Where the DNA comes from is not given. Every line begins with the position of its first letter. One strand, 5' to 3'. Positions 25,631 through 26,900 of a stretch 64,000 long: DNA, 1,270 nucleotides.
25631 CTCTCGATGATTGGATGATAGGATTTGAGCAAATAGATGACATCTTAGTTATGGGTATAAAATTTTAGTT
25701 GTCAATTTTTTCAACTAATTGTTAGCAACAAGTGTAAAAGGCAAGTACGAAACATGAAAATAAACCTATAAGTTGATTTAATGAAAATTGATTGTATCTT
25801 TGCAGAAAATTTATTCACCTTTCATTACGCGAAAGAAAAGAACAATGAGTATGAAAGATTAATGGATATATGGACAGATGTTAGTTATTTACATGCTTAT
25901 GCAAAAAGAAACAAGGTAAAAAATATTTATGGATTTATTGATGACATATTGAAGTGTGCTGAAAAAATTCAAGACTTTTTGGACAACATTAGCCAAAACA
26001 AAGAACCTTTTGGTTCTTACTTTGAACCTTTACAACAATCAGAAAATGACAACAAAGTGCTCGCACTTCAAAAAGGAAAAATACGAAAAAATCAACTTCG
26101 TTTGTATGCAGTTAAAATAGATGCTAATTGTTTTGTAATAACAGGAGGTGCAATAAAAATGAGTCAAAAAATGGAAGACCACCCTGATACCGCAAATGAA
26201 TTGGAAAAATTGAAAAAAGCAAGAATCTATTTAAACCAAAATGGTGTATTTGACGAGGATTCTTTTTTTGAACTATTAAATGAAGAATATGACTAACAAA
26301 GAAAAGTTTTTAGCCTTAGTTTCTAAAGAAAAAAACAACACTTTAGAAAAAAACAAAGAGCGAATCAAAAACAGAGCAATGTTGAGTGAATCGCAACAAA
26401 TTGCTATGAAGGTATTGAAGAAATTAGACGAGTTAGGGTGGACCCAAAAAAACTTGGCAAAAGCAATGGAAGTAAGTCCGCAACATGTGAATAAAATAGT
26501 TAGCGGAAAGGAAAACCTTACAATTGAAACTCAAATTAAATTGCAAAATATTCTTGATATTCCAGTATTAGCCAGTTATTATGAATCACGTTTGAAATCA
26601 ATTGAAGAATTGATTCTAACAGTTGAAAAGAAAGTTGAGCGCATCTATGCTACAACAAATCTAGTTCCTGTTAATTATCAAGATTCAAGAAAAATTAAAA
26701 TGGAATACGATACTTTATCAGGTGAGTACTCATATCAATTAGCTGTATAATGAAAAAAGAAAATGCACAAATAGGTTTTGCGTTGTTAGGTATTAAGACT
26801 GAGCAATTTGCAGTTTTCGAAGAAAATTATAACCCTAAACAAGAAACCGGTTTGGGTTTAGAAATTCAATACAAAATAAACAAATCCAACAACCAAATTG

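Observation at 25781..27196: Candidate tripartite toxin-antitoxin-chaperone (TAC) cassette inserted in the phosphatase locus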

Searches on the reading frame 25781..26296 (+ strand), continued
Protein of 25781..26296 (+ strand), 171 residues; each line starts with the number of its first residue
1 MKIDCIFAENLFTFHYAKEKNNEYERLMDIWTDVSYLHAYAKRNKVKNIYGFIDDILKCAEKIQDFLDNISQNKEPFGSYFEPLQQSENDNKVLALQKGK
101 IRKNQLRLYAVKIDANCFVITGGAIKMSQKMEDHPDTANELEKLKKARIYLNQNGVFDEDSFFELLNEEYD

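Call 77: get_annotated_region(hit=H3, flank=3500)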
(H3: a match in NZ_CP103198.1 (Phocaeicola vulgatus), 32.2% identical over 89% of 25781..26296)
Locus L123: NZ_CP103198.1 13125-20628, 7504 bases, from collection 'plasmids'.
description: Phocaeicola vulgatus strain BFG-201 plasmid unnamed1, complete sequence
organism: Phocaeicola vulgatus (NCBI taxid 821)
taxonomy: Bacteria; Bacteroidota; Bacteroidia; Bacteroidales; Bacteroidaceae; Phocaeicola; Phocaeicola vulgatus
host: -; source: Homo sapiens,cell culture; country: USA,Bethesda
typing (MOB-suite, as given by PLSDB): non-mobilizable
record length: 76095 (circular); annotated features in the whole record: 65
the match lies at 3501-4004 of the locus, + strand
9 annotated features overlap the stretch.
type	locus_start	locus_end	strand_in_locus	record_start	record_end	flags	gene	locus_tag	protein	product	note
CDS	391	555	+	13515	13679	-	-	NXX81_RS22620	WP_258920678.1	hypothetical protein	-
CDS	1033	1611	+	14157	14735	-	-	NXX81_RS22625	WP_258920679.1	recombinase family protein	GO:0006310 - DNA recombination [Evidence IEA]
CDS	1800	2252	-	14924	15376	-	-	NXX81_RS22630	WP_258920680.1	TetR/AcrR family transcriptional regulator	GO:0006355 - regulation of DNA-templated transcription [Evidence IEA]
CDS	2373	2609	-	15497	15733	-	-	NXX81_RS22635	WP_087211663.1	hypothetical protein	-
CDS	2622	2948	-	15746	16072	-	-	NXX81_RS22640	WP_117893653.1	molybdenum ABC transporter ATP-binding protein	-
CDS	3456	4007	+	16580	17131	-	-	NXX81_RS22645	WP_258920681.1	hypothetical protein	-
CDS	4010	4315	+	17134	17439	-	-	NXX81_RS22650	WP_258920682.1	helix-turn-helix transcriptional regulator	-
CDS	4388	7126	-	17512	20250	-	-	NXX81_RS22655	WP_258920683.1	3'-5' exonuclease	-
CDS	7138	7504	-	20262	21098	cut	rhuM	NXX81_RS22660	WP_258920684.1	RhuM family protein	-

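Call 78: get_annotated_region(hit=H2, flank=3500)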
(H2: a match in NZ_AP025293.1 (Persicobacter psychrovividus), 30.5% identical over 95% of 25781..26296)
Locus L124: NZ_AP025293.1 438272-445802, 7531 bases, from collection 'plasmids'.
description: Persicobacter psychrovividus strain NBRC 101262 plasmid pPP1, complete sequence
organism: Persicobacter psychrovividus (NCBI taxid 387638)
taxonomy: Bacteria; Bacteroidota; Cytophagia; Cytophagales; Persicobacteraceae; Persicobacter; Persicobacter psychrovividus
host: -; source: -; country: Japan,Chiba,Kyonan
typing (MOB-suite, as given by PLSDB): non-mobilizable
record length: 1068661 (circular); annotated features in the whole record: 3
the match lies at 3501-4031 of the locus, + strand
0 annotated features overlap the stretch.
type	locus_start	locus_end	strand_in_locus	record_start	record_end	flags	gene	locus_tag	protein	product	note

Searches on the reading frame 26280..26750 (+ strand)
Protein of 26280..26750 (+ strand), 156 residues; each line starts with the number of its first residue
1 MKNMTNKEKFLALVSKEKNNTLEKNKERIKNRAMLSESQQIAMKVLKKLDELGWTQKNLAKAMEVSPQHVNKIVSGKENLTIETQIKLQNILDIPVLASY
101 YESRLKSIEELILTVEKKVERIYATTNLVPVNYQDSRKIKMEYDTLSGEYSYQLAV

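Call 3: search_protein_families(library=pfam, proteins=[window:26280-26750:+], max_evalue=1)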
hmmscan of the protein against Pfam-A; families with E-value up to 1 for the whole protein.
window:26280-26750:+ (156 aa): 9 families
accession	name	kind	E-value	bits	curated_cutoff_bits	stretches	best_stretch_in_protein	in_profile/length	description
PF01381.28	HTH_3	-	1e-09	38.7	23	1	47-96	3-52/55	Helix-turn-helix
PF13384.12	HTH_23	-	0.0041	17.3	24.6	1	40-75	5-39/50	Homeodomain-like domain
PF12824.13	MRP-L20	-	0.0051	17.4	30.4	1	18-83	70-134/164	Mitochondrial ribosomal protein subunit L20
PF13443.12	HTH_26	-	0.0056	17.3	22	1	47-93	4-51/63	Cro/C1-type HTH DNA-binding domain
PF15943.11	YdaS_toxin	-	0.0088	16.3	30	1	56-81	11-36/65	Bacterial toxin YdaS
PF13560.12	HTH_31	-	0.012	16.3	27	1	52-83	13-45/64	Helix-turn-helix domain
PF21694.2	DNA_pol3_delta_C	-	0.012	16.1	27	1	21-84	26-88/121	DNA polymerase III delta subunit, C-terminal domain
PF13551.12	HTH_29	-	0.02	15.4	28.1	1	44-74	3-33/64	Winged helix-turn helix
PF13463.12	HTH_27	-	0.046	14.4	22.2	1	25-59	20-52/68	Winged helix DNA-binding domain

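Call 4: search_protein_families(library=ncbifam, proteins=[window:26280-26750:+], max_evalue=1)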
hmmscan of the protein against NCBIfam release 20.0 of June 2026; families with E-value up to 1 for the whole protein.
window:26280-26750:+ (156 aa): 12 families
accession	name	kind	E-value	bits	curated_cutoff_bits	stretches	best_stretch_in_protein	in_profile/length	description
TIGR02607.1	antidote_HigA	equivalog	1.4e-09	37.6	47.7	1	49-93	16-60/81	HigA family addiction module antitoxin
TIGR03070.1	couple_hipB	subfamily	1.8e-07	31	71.65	1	40-92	2-54/58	type II toxin-antitoxin system Y4mF family antitoxin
NF010465.0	PRK13890.1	equivalog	0.00039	20.5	96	1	43-96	8-61/121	conjugal transfer protein TrbA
TIGR00270.2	TIGR00270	equivalog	0.0006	19.6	110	1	16-106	51-141/159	multiprotein bridging factor aMBF1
NF003162.0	PRK04140.1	equivalog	0.0007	18.7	263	1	42-98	127-184/317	transcriptional regulator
NF006015.0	PRK08154.1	subfamily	0.00085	18.6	204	1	19-96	9-86/314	anaerobic benzoate catabolism transcriptional regulator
NF038310.1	lysogeny_AimR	equivalog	0.00087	18.4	70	1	47-93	3-49/365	AimR family lysis-lysogeny pheromone receptor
NF041951.1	phage_RstR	subfamily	0.011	16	80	1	46-95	8-57/108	RstR family transcriptional repressor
NF052284.1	rhzpin_SBP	equivalog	0.044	12.9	420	1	32-99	186-253/289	rhizopine catabolism ABC transporter substrate-binding protein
NF038139.1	Reg_Aceta_RamB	equivalog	0.077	11.6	700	1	50-104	12-68/465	acetate metabolism transcriptional regulator RamB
TIGR00180.1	parB_part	domain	0.084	12.6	58.45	1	7-75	74-142/186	ParB/RepB/Spo0J family partition protein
NF004900.0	PRK06263.1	equivalog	0.33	9.5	718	1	15-94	410-492/546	fumarate reductase (CoM/CoB) subunit TfrA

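Call 5: search_protein_families(library=padloc, proteins=[window:26280-26750:+], max_evalue=1)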
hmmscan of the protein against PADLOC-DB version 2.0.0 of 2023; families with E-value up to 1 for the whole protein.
window:26280-26750:+ (156 aa): 14 families
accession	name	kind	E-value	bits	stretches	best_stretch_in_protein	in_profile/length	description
PDLC04757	PDC-M64B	-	1.1e-12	46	1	35-127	24-113/128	-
PDLC04760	PDC-M64C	-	7.1e-12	43.5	1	30-98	16-84/93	-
PDLC04775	PDC-M69A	-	5.6e-10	37.7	1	38-119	5-85/113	-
PDLC04759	PDC-M64B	-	6.6e-09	33.9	1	24-116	12-102/135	-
PDLC04758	PDC-M64B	-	1.9e-07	29.6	1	19-99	10-89/123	-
PDLC04761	PDC-M64C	-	2.3e-06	26.1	1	41-93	34-86/100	-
PDLC04762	PDC-M64C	-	4.2e-06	24.8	1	21-100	6-87/97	-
PDLC02926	HTH_VI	-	0.00012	20.3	1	52-96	13-57/92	-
PDLC03953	RmrA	-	0.00041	17.7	1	45-140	12-103/373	-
PDLC03947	RmrA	-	0.00067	16.6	1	50-104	21-73/383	-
PDLC01452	Cmr6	-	0.0012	17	1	4-110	6-112/228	"CAS-III-B,CAS-III-C; effector_G7"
PDLC03949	RmrA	-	0.0014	15.6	1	32-83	291-342/363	-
PDLC03536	REase_II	-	0.0065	14.1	1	50-97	20-67/237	Type II restriction enzyme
PDLC01274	Cmr6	-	0.02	13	1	43-108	11-70/188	"CAS-III-B,CAS-III-C; effector_G7"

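Call 8: search_protein_families(library=phrogs, proteins=[window:26280-26750:+], max_evalue=1)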
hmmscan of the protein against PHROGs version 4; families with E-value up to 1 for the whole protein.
window:26280-26750:+ (156 aa): 45 families (the best 25 are shown)
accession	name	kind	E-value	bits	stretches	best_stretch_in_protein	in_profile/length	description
phrog_3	-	transcription regulation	2.1e-10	41.9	1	19-107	58-155/430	transcriptional repressor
phrog_1373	-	transcription regulation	5.9e-10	40.4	1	14-119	37-142/166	transcriptional regulator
phrog_1381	-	moron, auxiliary metabolic gene and host takeover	8.3e-08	32.9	1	45-93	16-66/264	plasmid antitoxin with HTH domain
phrog_4779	-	transcription regulation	3.1e-07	31.8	1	43-122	5-85/98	transcriptional regulator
phrog_8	-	transcription regulation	6.8e-07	30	1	15-96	55-132/346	transcriptional regulator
phrog_2328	-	transcription regulation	9.7e-07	29.6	1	38-95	13-70/128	transcriptional repressor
phrog_2339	-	DNA, RNA and nucleotide metabolism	3.8e-06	27.8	1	27-96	12-82/98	HTH DNA binding protein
phrog_2439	-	transcription regulation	2.1e-05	24.5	1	51-96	18-63/367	transcriptional regulator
phrog_1124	-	transcription regulation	7.5e-05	23.4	1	39-93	6-60/177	transcriptional regulator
phrog_1468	-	transcription regulation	0.00013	22.5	1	36-77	3-44/67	transcriptional repressor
phrog_1728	-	transcription regulation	0.00014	21.9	1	39-93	2-56/380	transcriptional regulator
phrog_1337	-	DNA, RNA and nucleotide metabolism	0.00023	21.6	1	35-86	9-60/316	DNA binding protein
phrog_8245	-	moron, auxiliary metabolic gene and host takeover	0.00027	22.2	1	25-75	77-127/129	HicB-like antitoxin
phrog_296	-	integration and excision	0.00029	20.6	1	12-90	203-278/626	DNA transposition protein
phrog_6831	-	transcription regulation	0.00056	20.8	1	43-91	8-57/68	transcriptional regulator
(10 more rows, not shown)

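Call 65: search_solved_structures(query=window:26280-26750:+, max_evalue=0.01, show_alignments=2)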
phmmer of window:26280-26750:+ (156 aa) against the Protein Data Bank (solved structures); distinct sequences matched with E-value up to 0.01: 1.
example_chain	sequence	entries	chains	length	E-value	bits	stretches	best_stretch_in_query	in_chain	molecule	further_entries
2icp_A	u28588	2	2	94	0.00056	23.5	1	46-92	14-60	antitoxin higa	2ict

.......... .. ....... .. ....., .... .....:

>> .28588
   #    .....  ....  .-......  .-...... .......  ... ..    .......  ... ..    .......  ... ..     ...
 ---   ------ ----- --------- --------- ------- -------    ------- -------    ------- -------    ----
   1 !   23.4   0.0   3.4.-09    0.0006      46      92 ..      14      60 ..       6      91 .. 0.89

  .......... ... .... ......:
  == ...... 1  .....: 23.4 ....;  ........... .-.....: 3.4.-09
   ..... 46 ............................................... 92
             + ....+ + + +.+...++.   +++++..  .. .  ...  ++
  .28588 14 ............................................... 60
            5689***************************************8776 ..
